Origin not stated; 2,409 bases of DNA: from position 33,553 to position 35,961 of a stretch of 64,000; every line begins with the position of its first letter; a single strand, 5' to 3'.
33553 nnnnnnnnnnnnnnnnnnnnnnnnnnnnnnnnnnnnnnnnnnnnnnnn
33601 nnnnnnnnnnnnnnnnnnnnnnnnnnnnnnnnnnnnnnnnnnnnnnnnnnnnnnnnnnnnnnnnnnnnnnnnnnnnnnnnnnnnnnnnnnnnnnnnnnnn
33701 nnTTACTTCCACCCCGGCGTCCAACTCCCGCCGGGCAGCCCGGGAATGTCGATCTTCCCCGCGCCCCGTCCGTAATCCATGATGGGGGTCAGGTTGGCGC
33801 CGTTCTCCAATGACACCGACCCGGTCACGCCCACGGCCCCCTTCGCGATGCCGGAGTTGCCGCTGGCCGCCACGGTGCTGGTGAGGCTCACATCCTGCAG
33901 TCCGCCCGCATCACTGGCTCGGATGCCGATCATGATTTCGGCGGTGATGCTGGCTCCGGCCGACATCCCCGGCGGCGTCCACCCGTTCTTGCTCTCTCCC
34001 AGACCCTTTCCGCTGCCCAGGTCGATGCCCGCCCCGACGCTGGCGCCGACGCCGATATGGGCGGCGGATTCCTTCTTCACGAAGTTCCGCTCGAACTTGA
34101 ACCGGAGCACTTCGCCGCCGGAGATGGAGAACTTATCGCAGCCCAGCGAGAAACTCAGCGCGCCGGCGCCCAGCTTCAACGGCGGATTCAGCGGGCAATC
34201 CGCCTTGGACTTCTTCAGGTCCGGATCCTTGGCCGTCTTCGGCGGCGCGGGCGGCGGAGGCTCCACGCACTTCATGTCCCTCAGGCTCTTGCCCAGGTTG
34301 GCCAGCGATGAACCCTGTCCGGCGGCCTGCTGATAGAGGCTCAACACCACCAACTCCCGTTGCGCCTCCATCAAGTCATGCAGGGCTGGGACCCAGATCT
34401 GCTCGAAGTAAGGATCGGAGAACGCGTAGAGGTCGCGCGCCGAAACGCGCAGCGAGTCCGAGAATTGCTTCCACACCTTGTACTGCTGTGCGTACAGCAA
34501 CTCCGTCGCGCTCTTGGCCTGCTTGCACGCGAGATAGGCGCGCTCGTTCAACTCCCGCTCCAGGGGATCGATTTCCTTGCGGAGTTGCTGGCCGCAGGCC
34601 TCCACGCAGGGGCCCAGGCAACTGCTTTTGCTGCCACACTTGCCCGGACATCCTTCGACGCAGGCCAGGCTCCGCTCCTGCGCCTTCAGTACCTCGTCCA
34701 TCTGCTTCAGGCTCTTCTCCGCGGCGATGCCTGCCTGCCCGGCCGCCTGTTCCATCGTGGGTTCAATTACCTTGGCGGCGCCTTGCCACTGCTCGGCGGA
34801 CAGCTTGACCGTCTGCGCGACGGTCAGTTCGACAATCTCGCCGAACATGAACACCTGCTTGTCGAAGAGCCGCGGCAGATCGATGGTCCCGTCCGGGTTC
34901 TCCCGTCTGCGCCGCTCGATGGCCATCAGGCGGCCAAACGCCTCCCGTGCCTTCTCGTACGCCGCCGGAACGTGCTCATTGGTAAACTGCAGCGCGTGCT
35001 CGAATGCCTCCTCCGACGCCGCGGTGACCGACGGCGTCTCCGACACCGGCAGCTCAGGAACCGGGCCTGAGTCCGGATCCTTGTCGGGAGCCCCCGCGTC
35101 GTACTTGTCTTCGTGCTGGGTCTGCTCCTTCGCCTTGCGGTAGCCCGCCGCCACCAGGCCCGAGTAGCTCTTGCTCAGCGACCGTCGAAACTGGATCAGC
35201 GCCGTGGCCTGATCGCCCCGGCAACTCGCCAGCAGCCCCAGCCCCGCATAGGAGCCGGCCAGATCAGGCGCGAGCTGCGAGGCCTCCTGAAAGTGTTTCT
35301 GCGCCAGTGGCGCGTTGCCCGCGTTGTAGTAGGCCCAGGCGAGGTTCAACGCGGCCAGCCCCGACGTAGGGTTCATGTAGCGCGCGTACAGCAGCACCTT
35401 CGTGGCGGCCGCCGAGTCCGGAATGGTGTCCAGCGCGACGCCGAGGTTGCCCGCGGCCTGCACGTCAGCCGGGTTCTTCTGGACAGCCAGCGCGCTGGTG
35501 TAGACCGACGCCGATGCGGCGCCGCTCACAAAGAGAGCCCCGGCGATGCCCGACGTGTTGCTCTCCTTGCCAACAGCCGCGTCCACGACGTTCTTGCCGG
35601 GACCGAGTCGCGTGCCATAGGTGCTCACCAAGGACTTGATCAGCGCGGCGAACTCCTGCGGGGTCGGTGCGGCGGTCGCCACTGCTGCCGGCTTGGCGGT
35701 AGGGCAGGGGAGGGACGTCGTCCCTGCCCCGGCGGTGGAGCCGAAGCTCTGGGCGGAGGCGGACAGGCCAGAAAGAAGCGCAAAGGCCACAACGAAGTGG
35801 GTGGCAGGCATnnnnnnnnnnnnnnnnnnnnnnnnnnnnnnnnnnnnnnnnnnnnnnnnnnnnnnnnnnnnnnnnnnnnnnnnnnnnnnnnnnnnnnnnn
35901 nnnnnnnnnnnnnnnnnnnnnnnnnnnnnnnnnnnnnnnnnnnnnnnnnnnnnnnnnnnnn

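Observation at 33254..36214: Integrase-less 2.8-kb islet between tRNA-Pro(GGG) and a duplicate of its 3' half, carrying a single 702-aa secreted orphan protein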

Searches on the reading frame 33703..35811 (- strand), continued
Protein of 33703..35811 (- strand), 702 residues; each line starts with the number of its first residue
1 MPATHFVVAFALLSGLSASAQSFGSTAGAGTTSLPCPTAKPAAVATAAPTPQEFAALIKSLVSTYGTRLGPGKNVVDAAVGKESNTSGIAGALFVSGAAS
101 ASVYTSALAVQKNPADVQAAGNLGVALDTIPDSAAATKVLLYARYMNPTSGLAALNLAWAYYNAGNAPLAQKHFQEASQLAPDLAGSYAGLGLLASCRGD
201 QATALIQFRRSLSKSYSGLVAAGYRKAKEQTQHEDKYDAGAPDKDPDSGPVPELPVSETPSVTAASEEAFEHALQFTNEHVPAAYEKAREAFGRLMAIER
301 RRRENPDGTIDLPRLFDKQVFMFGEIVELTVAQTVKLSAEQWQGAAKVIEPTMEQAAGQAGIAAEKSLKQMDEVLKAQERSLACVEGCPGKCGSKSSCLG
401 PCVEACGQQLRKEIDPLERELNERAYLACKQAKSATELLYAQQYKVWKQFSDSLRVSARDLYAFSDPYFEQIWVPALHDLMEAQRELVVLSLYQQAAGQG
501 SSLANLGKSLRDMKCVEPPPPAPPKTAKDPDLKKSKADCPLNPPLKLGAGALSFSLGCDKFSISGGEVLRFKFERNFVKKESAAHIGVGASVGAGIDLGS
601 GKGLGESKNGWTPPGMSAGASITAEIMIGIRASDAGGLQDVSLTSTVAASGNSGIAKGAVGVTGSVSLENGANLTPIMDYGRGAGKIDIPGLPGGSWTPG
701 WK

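Call 31: search_protein_representatives(alignment_id=A1)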
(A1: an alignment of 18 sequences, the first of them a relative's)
Query: 18 sequences, 727 profile positions. Proteins with E-value up to 0.001 (for the whole library): 13206; up to 1e-10: 1161; up to 1e-30: 93. The best 150 are listed.
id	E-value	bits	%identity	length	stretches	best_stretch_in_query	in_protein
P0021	0.0e+00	1150.0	-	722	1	1-725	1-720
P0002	0.0e+00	1145.5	-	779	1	1-726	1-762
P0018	5.0e-271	917.6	-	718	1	7-726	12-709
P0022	5.2e-250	848.1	-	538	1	212-725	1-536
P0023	7.9e-238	807.9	-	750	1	1-721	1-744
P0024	2.0e-201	687.5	-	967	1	9-617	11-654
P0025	7.6e-190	649.2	-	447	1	306-725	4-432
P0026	2.0e-181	621.4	-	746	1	8-721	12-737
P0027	3.5e-151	521.4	-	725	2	8-635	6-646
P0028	2.0e-149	515.6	-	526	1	15-476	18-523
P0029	2.3e-142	492.3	-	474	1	287-726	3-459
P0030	2.3e-141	489.0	-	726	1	8-722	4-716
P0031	5.4e-139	481.1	-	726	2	5-667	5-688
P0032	5.9e-136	471.1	-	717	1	12-665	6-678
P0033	7.3e-136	470.8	-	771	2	4-643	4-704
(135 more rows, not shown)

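Call 33: fold_search(model_id=the predicted structure, library=pdb)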
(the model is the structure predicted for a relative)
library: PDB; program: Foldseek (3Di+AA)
matches with E <= 10: 996; with E <= 0.001: 1
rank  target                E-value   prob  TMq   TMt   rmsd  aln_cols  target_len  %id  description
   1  7ntf_A                8.6e-04  1.00  0.17  0.13  30.6       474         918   17  Cryo-EM structure of unliganded O-GlcNAc transferase (released 2021-11-17)
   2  9qhb                  1.2e-03  1.00  0.16  0.37  16.1       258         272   16  Crystal structure of 16-repeat CTPR protein with eliminated coordination sites (released 2025-10-22)
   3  8chy                  2.2e-03  1.00  0.15  0.36  25.2       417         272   14  Crystal structure of an 8-repeat consensus TPR superhelix with Zinc. (released 2024-02-21)
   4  9gzg_A                2.6e-03  1.00  0.14  0.57   9.2       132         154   22  Crystal structure of CTPR4E4 mutant (released 2025-10-15)
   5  6vfj_B                3.4e-03  1.00  0.13  0.66   7.6       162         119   17  De novo designed icosahedral nanoparticle I53_dn5 (released 2020-08-12)
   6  6vfh_A                3.9e-03  1.00  0.13  0.67   7.0       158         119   19  De novo designed tetrahedral nanoparticle T33_dn10 (released 2020-08-12)
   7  1w3b_B                4.1e-03  1.00  0.16  0.29  22.7       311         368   19  The superhelical TPR domain of O-linked GlcNAc transferase reveals structural similarities to importin alpha. (released 2004-09-09)
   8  9qhc_B                5.3e-03  1.00  0.16  0.38  14.9       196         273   19  Crystal structure of 8-repeat CTPR protein with eliminated coordination sites (released 2025-10-22)
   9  9ijj_l                5.3e-03  0.99  0.16  0.13  33.3       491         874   12  In situ structure of the central apparatus in mouse sperm axoneme. (released 2025-06-04)
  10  5hrz                  6.0e-03  1.00  0.13  0.68   5.3       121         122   22  Computationally Designed Trimer 1na0C3_3 (released 2017-04-12)
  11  8cqp_C                6.3e-03  1.00  0.15  0.68   4.9       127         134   25  Crystal structure of an 8-repeat consensus TPR superhelix with Calcium (low concentration) (released 2024-03-27)
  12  3vty_C                6.5e-03  1.00  0.16  0.55  10.5       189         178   18  Crystal structure of MamA (released 2012-10-31)
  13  1w3b_A                6.5e-03  0.99  0.15  0.26  29.4       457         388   14  The superhelical TPR domain of O-linked GlcNAc transferase reveals structural similarities to importin alpha. (released 2004-09-09)
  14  3vty_A                6.8e-03  1.00  0.16  0.57  10.0       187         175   19  Crystal structure of MamA (released 2012-10-31)
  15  9ijj_k                7.1e-03  0.96  0.15  0.13  29.6       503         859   13  In situ structure of the central apparatus in mouse sperm axoneme. (released 2025-06-04)
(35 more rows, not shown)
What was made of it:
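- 35107..35664 (-): TPR domain (aa ~50-235). Foldseek finds TPR proteins (call 33).
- On TPR-repeat proteins: Foldseek finds TPR structures (call 33).
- Tried and rejected: Foldseek on the full-length model was swamped by TPR proteins (call 33).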

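Call 37: find_related_loci(query=A1, collection=viral_contigs, flank=10000)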
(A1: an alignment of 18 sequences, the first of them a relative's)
Query A1 (702 aa) in viral_contigs; peptide patterns used: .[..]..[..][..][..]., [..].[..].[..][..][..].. (x = any residue, [..] = any of these).
45 stretches matched a pattern, but none encodes a relative of the query by tblastn (E <= 1e-3).
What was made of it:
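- There are no viral-contig relatives (call 37).
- Tried and rejected: The viral-contig scan for the family found nothing (call 37).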

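Call 53: find_homologous_proteins(query=A1, max_evalue=1e-20)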
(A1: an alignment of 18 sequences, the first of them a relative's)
Query A1 (18 sequences) (702 aa, profile of the alignment): 18 proteins with E <= 1e-20 among 8000 candidates.
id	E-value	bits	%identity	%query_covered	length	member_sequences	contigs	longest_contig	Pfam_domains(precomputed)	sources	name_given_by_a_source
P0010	0.0e+0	1258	45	95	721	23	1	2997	-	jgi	-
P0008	0.0e+0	1251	46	94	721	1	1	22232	-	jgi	jgi:hypothetical protein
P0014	0.0e+0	1244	44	93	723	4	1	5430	-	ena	-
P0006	0.0e+0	1239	45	92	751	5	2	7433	-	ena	-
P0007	0.0e+0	1233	46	93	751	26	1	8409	-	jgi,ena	-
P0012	0.0e+0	1230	44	93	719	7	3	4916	-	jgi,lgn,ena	jgi:tetratricopeptide (TPR) repeat protein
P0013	0.0e+0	1219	44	92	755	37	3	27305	-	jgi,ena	-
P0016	0.0e+0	1215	43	95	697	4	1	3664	-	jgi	-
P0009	0.0e+0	1213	44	95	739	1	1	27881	-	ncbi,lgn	-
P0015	0.0e+0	1213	44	95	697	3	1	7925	-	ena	-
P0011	0.0e+0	1208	44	92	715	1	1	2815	PF13181.13,PF07719.24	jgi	-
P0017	0.0e+0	1199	42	92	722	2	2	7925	-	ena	-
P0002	0.0e+0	1146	50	96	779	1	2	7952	-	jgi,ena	jgi:tetratricopeptide (TPR) repeat protein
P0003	0.0e+0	1119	49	97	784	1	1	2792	-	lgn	-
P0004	0.0e+0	1092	49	96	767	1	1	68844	-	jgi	jgi:tetratricopeptide (TPR) repeat protein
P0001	1.1e-288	978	100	100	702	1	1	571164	-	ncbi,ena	-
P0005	1.1e-168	581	64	61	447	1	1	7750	-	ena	-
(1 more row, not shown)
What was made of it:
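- Tried and rejected: A second word-indexed homologue search with the family profile added nothing new (call 53).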

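Call 75: search_protein_families(library=phrogs, proteins=[window:33703-35811:-], max_evalue=0.1)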
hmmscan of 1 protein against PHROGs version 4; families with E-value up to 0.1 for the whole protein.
window:33703-35811:- (702 aa): 0 families

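Call 76: search_protein_families(library=padloc, proteins=[window:33703-35811:-], max_evalue=0.1)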
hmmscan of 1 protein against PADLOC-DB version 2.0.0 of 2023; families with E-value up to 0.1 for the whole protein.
window:33703-35811:- (702 aa): 0 families

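Call 79: find_encoding_contigs(protein=P0015, flank=10000, max_places=2)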
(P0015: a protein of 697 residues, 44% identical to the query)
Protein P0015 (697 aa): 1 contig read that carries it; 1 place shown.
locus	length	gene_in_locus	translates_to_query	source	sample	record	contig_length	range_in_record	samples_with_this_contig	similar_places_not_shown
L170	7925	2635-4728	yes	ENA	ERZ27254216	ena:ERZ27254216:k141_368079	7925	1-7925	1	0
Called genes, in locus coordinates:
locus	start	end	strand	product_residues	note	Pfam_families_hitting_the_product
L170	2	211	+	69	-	?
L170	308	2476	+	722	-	-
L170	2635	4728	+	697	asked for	-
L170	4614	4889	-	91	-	-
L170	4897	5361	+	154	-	-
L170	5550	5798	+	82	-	-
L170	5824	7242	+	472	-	PF00691:OmpA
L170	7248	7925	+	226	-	?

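Call 80: find_encoding_contigs(protein=P0008, flank=10000, max_places=2)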
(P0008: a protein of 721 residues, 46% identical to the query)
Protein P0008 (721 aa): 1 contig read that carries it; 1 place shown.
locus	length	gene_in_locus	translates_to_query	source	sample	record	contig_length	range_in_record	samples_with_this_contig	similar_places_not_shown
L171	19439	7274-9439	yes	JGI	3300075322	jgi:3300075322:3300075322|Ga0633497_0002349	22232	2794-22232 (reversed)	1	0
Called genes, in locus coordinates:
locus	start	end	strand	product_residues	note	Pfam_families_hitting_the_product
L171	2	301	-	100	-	?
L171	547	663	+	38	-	-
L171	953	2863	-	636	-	PF00486:Trans_reg_C, PF13424:TPR_12 (faint), PF00515:TPR_1 (faint), PF07719:TPR_2 (faint), PF13181:TPR_8 (faint), PF13414:TPR_11 (faint), PF13432:TPR_16 (weak), PF14559:TPR_19 (weak), +2 more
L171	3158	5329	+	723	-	-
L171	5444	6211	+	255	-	-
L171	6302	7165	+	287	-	PF05359:DUF748 (faint), PF00691:OmpA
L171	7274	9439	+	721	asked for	-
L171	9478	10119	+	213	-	-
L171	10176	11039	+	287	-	PF00691:OmpA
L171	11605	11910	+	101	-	PF03840:SecG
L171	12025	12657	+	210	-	PF00753:Lactamase_B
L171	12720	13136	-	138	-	-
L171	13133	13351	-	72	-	PF09957:VapB_antitoxin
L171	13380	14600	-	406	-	PF00155:Aminotran_1_2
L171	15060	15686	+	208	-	PF00702:Hydrolase, PF13419:HAD_2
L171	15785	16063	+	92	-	PF04014:MazE_antitoxin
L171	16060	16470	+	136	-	PF01850:PIN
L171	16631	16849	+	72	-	-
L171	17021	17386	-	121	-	PF02962:CHMI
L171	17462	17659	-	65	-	-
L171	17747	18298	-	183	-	PF00583:Acetyltransf_1 (weak), PF13673:Acetyltransf_10 (weak), PF13508:Acetyltransf_7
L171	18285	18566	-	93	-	PF21983:NikA-like (weak), PF08681:TacA1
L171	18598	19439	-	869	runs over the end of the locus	PF00521:DNA_topoisoIV, PF03989:DNA_gyraseA_C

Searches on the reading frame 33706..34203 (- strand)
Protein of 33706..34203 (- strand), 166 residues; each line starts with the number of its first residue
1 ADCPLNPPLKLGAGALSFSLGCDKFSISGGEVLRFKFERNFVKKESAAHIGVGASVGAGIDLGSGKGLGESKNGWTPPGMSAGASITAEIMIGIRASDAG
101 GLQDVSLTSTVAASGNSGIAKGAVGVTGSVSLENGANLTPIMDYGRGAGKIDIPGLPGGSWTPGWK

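Call 90: search_solved_structures(query=A5, max_evalue=10)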
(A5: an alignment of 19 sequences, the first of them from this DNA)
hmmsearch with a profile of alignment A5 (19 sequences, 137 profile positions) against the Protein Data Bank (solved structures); distinct sequences matched with E-value up to 10: 2.
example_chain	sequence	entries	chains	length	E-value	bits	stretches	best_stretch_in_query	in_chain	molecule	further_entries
6sly_A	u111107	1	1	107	0.59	13.4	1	64-96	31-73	Protein TonB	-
5lw8_A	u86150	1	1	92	0.75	13.1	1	64-96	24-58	Protein TonB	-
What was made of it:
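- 33763..34179 (-): C-terminal beta domain (aa 545-683, nine strands, 20% Gly). It follows a Pro-rich linker that carries conserved Cys515 and Cys539; Cys558 lies within the domain. No PDB sequence relative (call 90).
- On Outer-membrane beta-barrel or autotransporter anchors: No PDB relative of the beta-domain profile (call 90).
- Tried and rejected: The beta-domain profile against PDB sequences found nothing (call 90).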
